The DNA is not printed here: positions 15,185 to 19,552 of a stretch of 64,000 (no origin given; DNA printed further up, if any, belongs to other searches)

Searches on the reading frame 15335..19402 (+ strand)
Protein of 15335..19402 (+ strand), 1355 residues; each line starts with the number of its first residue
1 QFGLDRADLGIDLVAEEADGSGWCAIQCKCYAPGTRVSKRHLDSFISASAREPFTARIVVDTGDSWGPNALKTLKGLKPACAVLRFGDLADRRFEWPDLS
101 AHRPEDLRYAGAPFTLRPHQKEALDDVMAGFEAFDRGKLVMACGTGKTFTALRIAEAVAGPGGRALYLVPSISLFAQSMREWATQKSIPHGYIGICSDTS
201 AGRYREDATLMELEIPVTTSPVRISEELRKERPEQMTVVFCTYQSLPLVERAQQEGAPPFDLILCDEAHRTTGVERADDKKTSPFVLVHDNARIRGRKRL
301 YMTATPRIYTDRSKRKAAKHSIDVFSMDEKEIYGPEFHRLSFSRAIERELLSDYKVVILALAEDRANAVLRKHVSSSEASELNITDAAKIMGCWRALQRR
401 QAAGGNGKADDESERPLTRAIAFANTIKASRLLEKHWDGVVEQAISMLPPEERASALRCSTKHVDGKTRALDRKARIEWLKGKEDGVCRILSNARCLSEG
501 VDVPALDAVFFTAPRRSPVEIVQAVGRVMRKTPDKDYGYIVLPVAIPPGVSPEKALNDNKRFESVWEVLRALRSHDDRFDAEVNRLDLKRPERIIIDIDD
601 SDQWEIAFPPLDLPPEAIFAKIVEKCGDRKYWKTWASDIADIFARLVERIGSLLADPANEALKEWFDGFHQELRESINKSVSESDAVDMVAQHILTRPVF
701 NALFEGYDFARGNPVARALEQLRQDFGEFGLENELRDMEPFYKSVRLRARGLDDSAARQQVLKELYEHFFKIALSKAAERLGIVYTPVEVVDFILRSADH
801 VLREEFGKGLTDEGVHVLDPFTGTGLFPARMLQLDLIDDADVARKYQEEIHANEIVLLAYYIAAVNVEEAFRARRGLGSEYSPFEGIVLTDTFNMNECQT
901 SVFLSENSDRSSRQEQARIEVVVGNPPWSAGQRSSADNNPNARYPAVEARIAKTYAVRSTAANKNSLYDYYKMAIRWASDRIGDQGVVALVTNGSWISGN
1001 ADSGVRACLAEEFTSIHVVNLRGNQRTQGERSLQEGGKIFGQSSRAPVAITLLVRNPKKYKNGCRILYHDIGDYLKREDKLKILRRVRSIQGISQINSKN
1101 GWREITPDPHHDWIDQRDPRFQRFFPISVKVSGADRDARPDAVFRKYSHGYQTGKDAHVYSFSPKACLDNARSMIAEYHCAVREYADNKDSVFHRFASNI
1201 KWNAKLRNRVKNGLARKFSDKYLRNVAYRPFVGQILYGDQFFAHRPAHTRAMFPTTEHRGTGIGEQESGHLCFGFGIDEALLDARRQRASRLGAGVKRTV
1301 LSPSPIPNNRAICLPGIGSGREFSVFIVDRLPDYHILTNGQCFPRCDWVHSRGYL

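Call 14: search_protein_families(library=pfam, proteins=[window:15335-19402:+])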
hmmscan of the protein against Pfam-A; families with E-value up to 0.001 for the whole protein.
window:15335-19402:+ (1355 aa): 8 families
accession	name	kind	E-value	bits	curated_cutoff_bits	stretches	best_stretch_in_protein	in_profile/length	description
PF22240.1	ISP_coupler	-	3.4e-39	134.6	27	1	631-755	1-124/126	Type ISP restriction-modification enzyme, coupler domain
PF13156.12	Mrr_cat_2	-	2.9e-26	92.3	22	1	4-104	25-125/127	Restriction endonuclease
PF18135.7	Type_ISP_C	-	2.4e-23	83.2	25.9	2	1143-1268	2-120/342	Type ISP C-terminal specificity domain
PF04851.21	ResIII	-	2e-20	73.8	22.5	1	114-307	2-163/164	Type III restriction enzyme, res subunit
PF00271.37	Helicase_C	-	2.2e-09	38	23.5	1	419-531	17-109/110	Helicase conserved C-terminal domain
PF02384.22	N6_Mtase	-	4.6e-08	33.2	20.4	1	759-1019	3-211/311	N-6 DNA Methylase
PF00270.35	DEAD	-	1.3e-07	31.9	26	1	117-306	1-160/167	DEAD/DEAH box helicase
PF07669.17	Eco57I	-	6.9e-05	23.5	25.3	1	914-1023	70-167/171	Eco57I restriction-modification methylase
